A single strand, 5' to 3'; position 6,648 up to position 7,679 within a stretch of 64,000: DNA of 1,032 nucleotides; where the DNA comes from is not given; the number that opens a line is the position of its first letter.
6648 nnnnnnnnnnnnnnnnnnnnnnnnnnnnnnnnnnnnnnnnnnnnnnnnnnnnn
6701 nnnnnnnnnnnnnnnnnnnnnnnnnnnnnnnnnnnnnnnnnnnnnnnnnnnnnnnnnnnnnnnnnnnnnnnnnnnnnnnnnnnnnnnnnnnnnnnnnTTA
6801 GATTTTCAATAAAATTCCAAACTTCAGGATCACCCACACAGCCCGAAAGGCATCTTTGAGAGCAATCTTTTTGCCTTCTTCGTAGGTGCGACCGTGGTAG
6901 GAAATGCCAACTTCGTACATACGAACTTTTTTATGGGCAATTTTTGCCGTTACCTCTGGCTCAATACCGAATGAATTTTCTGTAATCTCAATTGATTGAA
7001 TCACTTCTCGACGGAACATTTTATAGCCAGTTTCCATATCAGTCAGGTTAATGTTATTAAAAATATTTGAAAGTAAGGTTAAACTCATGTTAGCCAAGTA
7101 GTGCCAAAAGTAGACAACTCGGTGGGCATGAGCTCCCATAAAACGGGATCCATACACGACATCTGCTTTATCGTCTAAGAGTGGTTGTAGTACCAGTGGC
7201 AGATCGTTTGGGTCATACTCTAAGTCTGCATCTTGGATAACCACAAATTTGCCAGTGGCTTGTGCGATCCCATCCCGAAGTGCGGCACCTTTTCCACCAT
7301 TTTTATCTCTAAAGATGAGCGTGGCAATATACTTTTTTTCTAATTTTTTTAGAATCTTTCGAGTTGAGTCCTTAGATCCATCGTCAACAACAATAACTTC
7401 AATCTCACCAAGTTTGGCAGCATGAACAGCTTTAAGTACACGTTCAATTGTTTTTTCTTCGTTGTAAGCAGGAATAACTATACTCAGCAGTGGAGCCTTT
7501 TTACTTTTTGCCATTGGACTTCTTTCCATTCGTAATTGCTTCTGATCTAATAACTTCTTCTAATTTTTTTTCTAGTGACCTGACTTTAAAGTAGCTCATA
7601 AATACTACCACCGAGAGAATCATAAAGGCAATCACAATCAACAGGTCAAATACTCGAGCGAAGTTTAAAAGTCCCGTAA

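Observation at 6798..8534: Two Dpm1/GtrB-like polyprenyl-phosphate sugar synthases bracketing a small 3-TM protein - the donor-supply module for the GT-C enzymes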

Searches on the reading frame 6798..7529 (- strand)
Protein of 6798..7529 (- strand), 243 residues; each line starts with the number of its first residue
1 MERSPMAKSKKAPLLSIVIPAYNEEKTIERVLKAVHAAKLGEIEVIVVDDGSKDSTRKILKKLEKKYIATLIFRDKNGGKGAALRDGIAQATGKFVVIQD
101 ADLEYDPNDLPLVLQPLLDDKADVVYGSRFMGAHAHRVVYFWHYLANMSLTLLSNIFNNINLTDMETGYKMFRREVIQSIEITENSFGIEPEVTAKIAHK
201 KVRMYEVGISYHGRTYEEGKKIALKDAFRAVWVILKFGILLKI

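Call 5: search_protein_families(library=pfam, proteins=[window:6798-7529:-], max_evalue=0.01)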
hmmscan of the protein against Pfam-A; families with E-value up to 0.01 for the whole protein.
window:6798-7529:- (243 aa): 5 families
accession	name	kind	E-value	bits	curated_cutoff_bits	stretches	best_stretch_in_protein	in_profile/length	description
PF00535.33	Glycos_transf_2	-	7.1e-39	133.9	23.3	1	16-179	1-166/168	Glycosyl transferase family 2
PF13641.12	Glyco_tranf_2_3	-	2.6e-16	60.8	27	1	15-181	3-175/230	Glycosyltransferase like family 2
PF10111.15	Glyco_tranf_2_2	-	9.8e-06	25.7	27.3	1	16-103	1-92/276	Glycosyltransferase like family 2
PF13704.12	Glyco_tranf_2_4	-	0.00034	21.5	27.5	1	23-101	2-80/98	Glycosyl transferase family 2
PF13506.12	Glyco_transf_21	-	0.001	19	21.7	1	80-177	18-114/174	Glycosyl transferase family 21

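Call 9: search_protein_families(library=ncbifam, proteins=[window:6798-7529:-], max_evalue=0.01)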
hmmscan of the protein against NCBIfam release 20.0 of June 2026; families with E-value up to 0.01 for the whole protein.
window:6798-7529:- (243 aa): 33 families (the best 25 are shown)
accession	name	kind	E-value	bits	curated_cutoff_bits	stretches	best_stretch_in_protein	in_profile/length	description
TIGR04182.1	glyco_TIGR04182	equivalog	1.4e-34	119.8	325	1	16-237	3-217/293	S-layer glycoprotein N-glycosyltransferase AglJ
NF041391.1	DPhHxTase_Halo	equivalog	8.6e-23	80.4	375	1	21-217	3-189/213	dolichyl-phosphate hexose transferase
TIGR03937.1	PgaC_IcaA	equivalog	9.7e-22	77.5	422.3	1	5-120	37-153/407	poly-beta-1,6-N-acetyl-D-glucosamine synthase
NF058614.1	PPMAGASynPpgS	equivalog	5.1e-21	75.1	370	1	17-211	4-196/226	polyprenyl-phospho-N-acetylgalactosaminyl synthase PpgS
NF041875.1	EPS_EpsD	equivalog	7e-21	74.9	370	1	15-152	1-139/325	exopolysaccharide biosynthesis glycosyltransferase EpsD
NF007482.0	PRK10073.1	equivalog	2.6e-20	72.7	423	1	10-125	3-118/334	glycosyltransferase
NF047588.1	GlcsyltransPgfSStrep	equivalog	4e-18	65.7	500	1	15-183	3-170/308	glycosyltransferase PgfS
TIGR04283.1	glyco_like_mftF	equivalog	6.7e-17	61.8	182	1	15-148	1-127/221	TIGR04283 family arsenosugar biosynthesis glycosyltransferase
NF047683.1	TeichurnBiosyTuaG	equivalog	7.9e-17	61.7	400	1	10-114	3-108/252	teichuronic acid biosynthesis protein TuaG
NF010496.0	PRK13915.1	equivalog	5.4e-16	58.5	262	1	6-121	24-146/307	glucosyl-3-phosphoglycerate synthase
NF007986.1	PRK10714.1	equivalog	7.1e-16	58.1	529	1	15-220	8-209/316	undecaprenyl-phosphate 4-deoxy-4-formamido-L-arabinose transferase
TIGR03965.1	mycofact_glyco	equivalog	3.1e-15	56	280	1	4-125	66-187/467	mycofactocin biosynthesis glycosyltransferase MftF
TIGR03111.1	glyc2_xrt_Gpos1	hypoth_equivalog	2.2e-11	43.2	363.95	1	7-109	43-148/439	TIGR03111 family XrtG-associated glycosyltransferase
NF050050.1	ProtGlycPglI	equivalog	1.2e-10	41.3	500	1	13-112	2-103/306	GalNAc(5)-diNAcBac-PP-undecaprenol beta-1,3-glucosyltransferase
TIGR03469.1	HpnB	hypoth_equivalog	1.9e-10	40.4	379.25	1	5-124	36-167/386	hopene-associated glycosyltransferase HpnB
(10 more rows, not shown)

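Call 10: search_solved_structures(query=window:6798-7529:-, max_evalue=0.001, show_alignments=3)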
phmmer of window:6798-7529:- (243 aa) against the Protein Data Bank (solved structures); distinct sequences matched with E-value up to 0.001: 32.
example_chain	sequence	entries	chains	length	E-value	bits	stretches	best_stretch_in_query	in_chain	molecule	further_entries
5mlz_A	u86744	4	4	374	2.6e-21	79.3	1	15-222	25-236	Dolichol monophosphate mannose synthase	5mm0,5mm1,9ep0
2z87_A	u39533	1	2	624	1.3e-19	73.7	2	5-120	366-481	Chondroitin synthase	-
2z86_A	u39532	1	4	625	1.3e-19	73.7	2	5-120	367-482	Chondroitin synthase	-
3bcv_A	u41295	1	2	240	3e-13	52.9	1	13-113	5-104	Putative glycosyltransferase protein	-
9bhc_C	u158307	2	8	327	3.3e-12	49.5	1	14-125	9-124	Undecaprenyl-phosphate 4-deoxy-4-formamido-L-arabinose transferase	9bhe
8vxh_A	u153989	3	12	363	3.4e-12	49.4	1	14-125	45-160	Undecaprenyl-phosphate 4-deoxy-4-formamido-L-arabinose transferase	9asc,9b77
9hwj_A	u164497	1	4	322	4.1e-12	49.2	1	15-125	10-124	Undecaprenyl-phosphate 4-deoxy-4-formamido-L-arabinose transferase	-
6p61_A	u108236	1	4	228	2.9e-11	46.4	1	9-117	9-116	Glycosyltransferase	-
5hea_A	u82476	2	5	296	3.2e-11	46.3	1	13-181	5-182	Putative glycosyltransferase (GalT1)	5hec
5eke_A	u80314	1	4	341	1.4e-10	44.2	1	14-153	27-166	Uncharacterized glycosyltransferase sll0501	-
5ekp_C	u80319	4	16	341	1.4e-10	44.2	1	14-153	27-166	Uncharacterized glycosyltransferase sll0501 | Glycosyltransferase sll0501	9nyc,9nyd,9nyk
9nye_A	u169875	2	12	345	1.4e-10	44.1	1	14-153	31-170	Glycosyltransferase sll0501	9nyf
6yv7_B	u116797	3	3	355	1.8e-08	37.2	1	12-109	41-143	Glycosyl transferase, family 2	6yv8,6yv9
6yv7_A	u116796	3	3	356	1.9e-08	37.2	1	12-109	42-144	Glycosyl transferase, family 2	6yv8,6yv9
9omj_A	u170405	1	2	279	3e-08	36.5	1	15-115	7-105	Glycosyltransferase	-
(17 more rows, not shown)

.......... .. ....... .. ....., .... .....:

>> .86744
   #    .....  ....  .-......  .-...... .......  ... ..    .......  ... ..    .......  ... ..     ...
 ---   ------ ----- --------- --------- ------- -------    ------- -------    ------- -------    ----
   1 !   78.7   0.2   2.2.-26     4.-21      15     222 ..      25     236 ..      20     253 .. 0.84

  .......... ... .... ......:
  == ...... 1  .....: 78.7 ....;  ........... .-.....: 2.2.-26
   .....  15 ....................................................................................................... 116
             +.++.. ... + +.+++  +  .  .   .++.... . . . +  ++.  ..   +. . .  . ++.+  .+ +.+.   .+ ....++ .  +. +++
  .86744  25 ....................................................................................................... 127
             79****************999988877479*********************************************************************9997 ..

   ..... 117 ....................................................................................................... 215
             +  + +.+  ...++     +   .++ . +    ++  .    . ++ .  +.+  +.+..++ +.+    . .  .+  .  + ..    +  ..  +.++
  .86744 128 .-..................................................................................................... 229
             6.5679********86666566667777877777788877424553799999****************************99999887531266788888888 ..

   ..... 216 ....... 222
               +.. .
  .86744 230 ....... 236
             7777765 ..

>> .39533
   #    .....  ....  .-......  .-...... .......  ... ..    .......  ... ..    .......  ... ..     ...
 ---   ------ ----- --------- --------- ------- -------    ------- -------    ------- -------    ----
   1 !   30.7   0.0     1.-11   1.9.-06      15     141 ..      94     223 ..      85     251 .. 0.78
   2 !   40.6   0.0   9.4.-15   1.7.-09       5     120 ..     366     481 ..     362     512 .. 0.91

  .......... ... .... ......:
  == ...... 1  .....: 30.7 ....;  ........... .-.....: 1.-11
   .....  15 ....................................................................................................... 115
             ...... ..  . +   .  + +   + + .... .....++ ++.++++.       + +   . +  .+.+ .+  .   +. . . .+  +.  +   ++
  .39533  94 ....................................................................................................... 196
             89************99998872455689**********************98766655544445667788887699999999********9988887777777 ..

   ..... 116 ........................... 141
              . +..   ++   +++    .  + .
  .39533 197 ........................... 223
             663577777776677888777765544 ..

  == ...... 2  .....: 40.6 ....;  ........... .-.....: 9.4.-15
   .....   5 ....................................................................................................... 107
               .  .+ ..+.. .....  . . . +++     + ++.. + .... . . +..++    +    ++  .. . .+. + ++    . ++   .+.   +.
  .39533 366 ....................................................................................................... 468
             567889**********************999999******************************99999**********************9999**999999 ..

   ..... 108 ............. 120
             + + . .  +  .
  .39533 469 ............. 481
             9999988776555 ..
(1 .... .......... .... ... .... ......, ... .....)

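Call 27: find_homologous_proteins(query=window:6798-7529:-, max_evalue=1e-10)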
Query window:6798-7529:- (243 aa): 8000 proteins with E <= 1e-10 among 8000 candidates; the best 120 are listed.
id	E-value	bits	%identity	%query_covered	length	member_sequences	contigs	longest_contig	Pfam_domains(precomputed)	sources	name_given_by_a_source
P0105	7.9e-151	518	100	98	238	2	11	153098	PF10111.15,PF13641.13,PF00535.33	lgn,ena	-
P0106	4.9e-136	469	89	98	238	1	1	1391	PF13641.13,PF00535.33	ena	-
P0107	8.2e-129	446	84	100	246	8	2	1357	PF10111.15,PF13641.13,PF00535.33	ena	-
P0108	3.3e-126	437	83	95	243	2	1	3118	PF10111.15,PF13641.13,PF00535.33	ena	-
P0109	1.4e-125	435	83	98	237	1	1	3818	PF10111.15,PF13641.13,PF00535.33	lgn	-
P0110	2.2e-125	434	83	98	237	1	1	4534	PF10111.15,PF13641.13,PF00535.33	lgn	-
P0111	1.2e-124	432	83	98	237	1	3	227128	PF10111.15,PF13641.13,PF00535.33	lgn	-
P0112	1.7e-123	428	83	98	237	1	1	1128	PF10111.15,PF13641.13,PF00535.33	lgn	-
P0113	3.6e-123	427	82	98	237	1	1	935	PF10111.15,PF13641.13,PF00535.33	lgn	-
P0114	7.1e-123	426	81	98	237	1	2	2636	PF10111.15,PF13641.13,PF00535.33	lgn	-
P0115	1.8e-122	425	81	98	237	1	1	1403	PF10111.15,PF13641.13,PF00535.33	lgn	-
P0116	2.6e-122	424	81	98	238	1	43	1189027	PF10111.15,PF13641.13,PF00535.33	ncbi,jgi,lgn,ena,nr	ncbi:MAG: glycosyltransferase family 2 protein [Candidatus Pacebacteria bacterium]|nr:glycosyltransf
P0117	3.0e-122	424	80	97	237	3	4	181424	PF10111.15,PF13641.13,PF00535.33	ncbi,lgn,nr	ncbi:MAG: glycosyltransferase family 2 protein [Pseudomonadales bacterium]|nr:glycosyltransferase fa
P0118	1.0e-113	396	77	95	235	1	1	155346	PF10111.15,PF13641.13,PF00535.33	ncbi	-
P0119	1.4e-113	396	76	96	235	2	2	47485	PF10111.15,PF13641.13,PF00535.33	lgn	-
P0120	1.0e-111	390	75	96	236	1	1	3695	PF10111.15,PF13641.13,PF00535.33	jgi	jgi:glycosyltransferase involved in cell wall biosynthesis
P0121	4.2e-103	362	70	96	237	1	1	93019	PF10111.15,PF13641.13,PF00535.33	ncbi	-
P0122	2.8e-101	356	70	96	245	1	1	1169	PF13641.13,PF00535.33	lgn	-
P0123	3.4e-101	355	69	95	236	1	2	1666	PF10111.15,PF13641.13,PF00535.33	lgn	-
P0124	4.4e-101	355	70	95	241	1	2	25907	PF10111.15,PF13641.13,PF00535.33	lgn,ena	-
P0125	7.9e-101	354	68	99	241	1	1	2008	PF10111.15,PF13641.13,PF00535.33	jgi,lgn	jgi:glycosyltransferase involved in cell wall biosynthesis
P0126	2.1e-100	353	67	96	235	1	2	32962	PF10111.15,PF13641.13,PF00535.33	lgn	-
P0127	2.4e-100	353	64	98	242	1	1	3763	PF10111.15,PF13641.13,PF00535.33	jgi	jgi:glycosyltransferase involved in cell wall biosynthesis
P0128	4.8e-100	352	65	99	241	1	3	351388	PF10111.15,PF13641.13,PF00535.33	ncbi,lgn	-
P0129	7.2e-100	351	67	96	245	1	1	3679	PF10111.15,PF13641.13,PF00535.33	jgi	jgi:glycosyltransferase involved in cell wall biosynthesis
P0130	8.7e-100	351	67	96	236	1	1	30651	PF10111.15,PF13641.13,PF00535.33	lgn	-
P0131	8.9e-100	351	67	97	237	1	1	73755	PF10111.15,PF13641.13,PF00535.33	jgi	jgi:glycosyltransferase involved in cell wall biosynthesis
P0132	1.1e-99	350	70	93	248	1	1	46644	PF10111.15,PF13641.13,PF00535.33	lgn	-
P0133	1.4e-99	350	64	100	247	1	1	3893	PF10111.15,PF13641.13,PF00535.33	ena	-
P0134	1.5e-99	350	68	94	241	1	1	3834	PF10111.15,PF13641.13,PF00535.33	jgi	-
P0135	2.3e-99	349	65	99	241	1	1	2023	PF10111.15,PF13641.13,PF00535.33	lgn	-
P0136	2.3e-99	349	64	98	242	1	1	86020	PF10111.15,PF13641.13,PF00535.33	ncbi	-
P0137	3.2e-99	349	67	94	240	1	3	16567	PF10111.15,PF13641.13,PF00535.33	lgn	-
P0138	4.9e-99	348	65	98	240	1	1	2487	PF10111.15,PF13641.13,PF00535.33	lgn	-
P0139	5.0e-99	348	65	98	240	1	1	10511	PF10111.15,PF13641.13,PF00535.33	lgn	-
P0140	7.1e-99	348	67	93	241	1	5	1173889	PF10111.15,PF13641.13,PF00535.33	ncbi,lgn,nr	ncbi:MAG: glycosyl transferase [Patescibacteria group bacterium]|nr:MAG: glycosyl transferase [Pates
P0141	1.1e-98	347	67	96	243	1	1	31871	PF10111.15,PF13641.13,PF00535.33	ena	-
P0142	1.6e-98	347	64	98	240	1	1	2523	PF10111.15,PF13641.13,PF00535.33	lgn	-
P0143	2.0e-98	346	67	93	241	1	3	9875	PF10111.15,PF13641.13,PF00535.33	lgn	-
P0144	2.6e-98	346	66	96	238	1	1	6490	PF10111.15,PF13641.13,PF00535.33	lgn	-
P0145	2.9e-98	346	68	95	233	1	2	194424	PF10111.15,PF13641.13,PF00535.33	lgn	-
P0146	3.6e-98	345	68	96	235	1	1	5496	PF10111.15,PF13641.13,PF00535.33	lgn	-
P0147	8.1e-98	344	67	96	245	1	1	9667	PF10111.15,PF13641.13,PF00535.33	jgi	jgi:glycosyltransferase involved in cell wall biosynthesis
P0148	1.1e-97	344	65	96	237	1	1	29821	PF10111.15,PF13641.13,PF00535.33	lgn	-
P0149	1.4e-97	344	67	96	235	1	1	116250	PF10111.15,PF13641.13,PF00535.33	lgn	-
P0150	1.7e-97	343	67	95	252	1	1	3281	PF10111.15,PF13641.13,PF00535.33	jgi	-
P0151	2.8e-97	343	66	95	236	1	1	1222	PF13641.13,PF00535.33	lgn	-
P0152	3.5e-97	342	65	97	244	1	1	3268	PF10111.15,PF13641.13,PF00535.33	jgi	-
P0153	3.5e-97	342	67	95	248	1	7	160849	PF13641.13,PF00535.33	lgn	-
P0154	3.8e-97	342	65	98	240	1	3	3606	PF10111.15,PF13641.13,PF00535.33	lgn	-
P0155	4.8e-97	342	67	95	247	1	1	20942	PF10111.15,PF13641.13,PF00535.33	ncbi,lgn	-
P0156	7.8e-97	341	65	97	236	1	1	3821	PF10111.15,PF13641.13,PF00535.33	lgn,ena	-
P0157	8.0e-97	341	65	96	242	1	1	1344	PF10111.15,PF13641.13,PF00535.33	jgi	-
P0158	8.0e-97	341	65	97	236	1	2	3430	PF10111.15,PF13641.13,PF00535.33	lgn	-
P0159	8.6e-97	341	64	99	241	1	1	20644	PF10111.15,PF13641.13,PF00535.33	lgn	-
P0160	9.3e-97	341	64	95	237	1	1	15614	PF10111.15,PF13641.13,PF00535.33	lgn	-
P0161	2.3e-96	340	65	98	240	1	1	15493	PF10111.15,PF13641.13,PF00535.33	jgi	jgi:glycosyltransferase involved in cell wall biosynthesis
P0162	3.2e-96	339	63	95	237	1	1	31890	PF10111.15,PF13641.13,PF00535.33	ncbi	-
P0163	3.5e-96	339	65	97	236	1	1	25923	PF10111.15,PF13641.13,PF00535.33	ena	-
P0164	3.8e-96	339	63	95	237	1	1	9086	PF10111.15,PF13641.13,PF00535.33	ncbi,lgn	-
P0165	4.8e-96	339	64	97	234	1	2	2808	PF10111.15,PF13641.13,PF00535.33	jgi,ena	-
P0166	5.8e-96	338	64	97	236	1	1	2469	PF10111.15,PF13641.13,PF00535.33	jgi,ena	-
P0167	5.8e-96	338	63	95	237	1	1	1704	PF10111.15,PF13641.13,PF00535.33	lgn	-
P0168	5.9e-96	338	64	97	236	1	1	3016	PF10111.15,PF13641.13,PF00535.33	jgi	-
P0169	6.0e-96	338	63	95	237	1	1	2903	PF10111.15,PF13641.13,PF00535.33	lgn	-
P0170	6.4e-96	338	66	97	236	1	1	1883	PF10111.15,PF13641.13,PF00535.33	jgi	jgi:glycosyltransferase involved in cell wall biosynthesis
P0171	7.4e-96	338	63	98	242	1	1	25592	PF10111.15,PF13641.13,PF00535.33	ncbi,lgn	-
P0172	1.0e-95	337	65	96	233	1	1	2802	PF10111.15,PF13641.13,PF00535.33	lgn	-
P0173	1.2e-95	337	68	94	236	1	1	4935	PF10111.15,PF13641.13,PF00535.33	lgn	-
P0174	1.3e-95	337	64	97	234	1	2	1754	PF10111.15,PF13641.13,PF00535.33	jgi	-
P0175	1.4e-95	337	61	99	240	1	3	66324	PF13641.13,PF00535.33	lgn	-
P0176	1.4e-95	337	65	95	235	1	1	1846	PF10111.15,PF13641.13,PF00535.33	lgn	-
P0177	1.5e-95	337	64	97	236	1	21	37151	PF10111.15,PF13641.13,PF00535.33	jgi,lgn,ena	-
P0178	1.5e-95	337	63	97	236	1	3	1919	PF10111.15,PF13641.13,PF00535.33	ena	-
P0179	2.7e-95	336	64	96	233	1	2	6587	PF10111.15,PF13641.13,PF00535.33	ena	-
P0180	4.0e-95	336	63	98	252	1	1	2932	PF10111.15,PF13641.13,PF00535.33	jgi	jgi:glycosyltransferase involved in cell wall biosynthesis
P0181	4.1e-95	335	65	96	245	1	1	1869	PF10111.15,PF13641.13,PF00535.33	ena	-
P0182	4.5e-95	335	67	92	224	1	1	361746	PF10111.15,PF13641.13,PF00535.33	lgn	-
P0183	4.5e-95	335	65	95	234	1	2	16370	PF10111.15,PF13641.13,PF00535.33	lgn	-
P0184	4.6e-95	335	66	93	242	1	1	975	PF13641.13,PF00535.33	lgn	-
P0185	5.4e-95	335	63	97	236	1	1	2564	PF10111.15,PF13641.13,PF00535.33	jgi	-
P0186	7.1e-95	335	66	95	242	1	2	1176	PF10111.15,PF13641.13,PF00535.33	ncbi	-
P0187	1.0e-94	334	64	97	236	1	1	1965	PF10111.15,PF13641.13,PF00535.33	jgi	-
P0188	1.6e-94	334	67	94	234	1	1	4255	PF10111.15,PF13641.13,PF00535.33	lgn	-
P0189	1.6e-94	334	64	97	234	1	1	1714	PF10111.15,PF13641.13,PF00535.33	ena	-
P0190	2.2e-94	333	65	95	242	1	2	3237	PF10111.15,PF13641.13,PF00535.33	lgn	-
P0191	4.3e-94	332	66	91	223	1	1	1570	PF00535.33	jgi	jgi:glycosyltransferase involved in cell wall biosynthesis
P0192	1.1e-93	331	65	96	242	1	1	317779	PF13641.13,PF00535.33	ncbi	-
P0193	1.7e-93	330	64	97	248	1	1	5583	PF10111.15,PF13641.13,PF00535.33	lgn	-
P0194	3.6e-93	329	62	99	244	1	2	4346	PF10111.15,PF13641.13,PF00535.33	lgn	-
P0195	3.7e-93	329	61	98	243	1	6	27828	PF10111.15,PF13641.13,PF00535.33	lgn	-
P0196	1.3e-92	327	63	97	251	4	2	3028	PF10111.15,PF13641.13,PF00535.33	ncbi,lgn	-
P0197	1.5e-92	327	63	95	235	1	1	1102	PF10111.15,PF13641.13,PF00535.33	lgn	-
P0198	1.5e-92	327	63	93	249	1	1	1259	PF10111.15,PF13641.13,PF00535.33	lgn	-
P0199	2.0e-92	327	64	94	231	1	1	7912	PF10111.15,PF13641.13,PF00535.33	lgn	-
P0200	2.2e-92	327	64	94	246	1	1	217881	PF10111.15,PF13641.13,PF00535.33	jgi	jgi:glycosyltransferase involved in cell wall biosynthesis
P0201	2.5e-92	326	63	95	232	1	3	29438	PF10111.15,PF13641.13,PF00535.33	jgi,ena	-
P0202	4.2e-92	326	79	74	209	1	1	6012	PF00535.33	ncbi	ncbi:MAG: Undecaprenyl-phosphate mannosyltransferase, partial [Microgenomates bacterium OLB23]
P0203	4.8e-92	325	63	95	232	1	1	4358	PF10111.15,PF13641.13,PF00535.33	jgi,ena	-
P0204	4.9e-92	325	63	94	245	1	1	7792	PF10111.15,PF13641.13,PF00535.33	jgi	jgi:glycosyltransferase involved in cell wall biosynthesis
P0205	7.1e-92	325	63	98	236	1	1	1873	PF13641.13,PF00535.33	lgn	-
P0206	1.1e-91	324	64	95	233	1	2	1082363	PF10111.15,PF13641.13,PF00535.33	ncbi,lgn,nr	ncbi:MAG: glycosyltransferase family 2 protein [Pseudomonadales bacterium]|nr:glycosyltransferase fa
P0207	1.2e-91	324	99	61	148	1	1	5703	PF00535.33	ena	-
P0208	1.4e-91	324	63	97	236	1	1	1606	PF13641.13,PF00535.33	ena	-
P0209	1.5e-91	324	63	93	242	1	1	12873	PF10111.15,PF13641.13,PF00535.33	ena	-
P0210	2.1e-91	323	63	95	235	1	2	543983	PF10111.15,PF13641.13,PF00535.33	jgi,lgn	jgi:glycosyltransferase involved in cell wall biosynthesis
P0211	3.0e-91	323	64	95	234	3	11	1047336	PF10111.15,PF13641.13,PF00535.33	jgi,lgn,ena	jgi:glycosyltransferase involved in cell wall biosynthesis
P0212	3.4e-91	323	62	95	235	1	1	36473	PF10111.15,PF13641.13,PF00535.33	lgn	-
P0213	3.6e-91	323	63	97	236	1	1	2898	PF13641.13,PF00535.33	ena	-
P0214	5.3e-91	322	63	95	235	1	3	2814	PF10111.15,PF13641.13,PF00535.33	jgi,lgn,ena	-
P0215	2.2e-90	320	66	93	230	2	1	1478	PF13641.13,PF00535.33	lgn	-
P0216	3.4e-90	319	61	95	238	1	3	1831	PF10111.15,PF13641.13,PF00535.33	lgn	-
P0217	6.3e-90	319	63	95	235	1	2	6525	PF10111.15,PF13641.13,PF00535.33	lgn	-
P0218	7.2e-90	318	63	94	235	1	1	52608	PF10111.15,PF13641.13,PF00535.33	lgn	-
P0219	9.2e-90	318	61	95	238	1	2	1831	PF10111.15,PF13641.13,PF00535.33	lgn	-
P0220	1.5e-89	317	64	94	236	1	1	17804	PF10111.15,PF13641.13,PF00535.33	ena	-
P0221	1.7e-89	317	63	93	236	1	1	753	PF10111.15,PF13641.13,PF00535.33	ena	-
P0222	1.8e-89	317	62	97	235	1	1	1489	PF10111.15,PF13641.13,PF00535.33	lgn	-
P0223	1.8e-89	317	60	95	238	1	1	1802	PF10111.15,PF13641.13,PF00535.33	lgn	-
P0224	1.9e-89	317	62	95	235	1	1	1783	PF10111.15,PF13641.13,PF00535.33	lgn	-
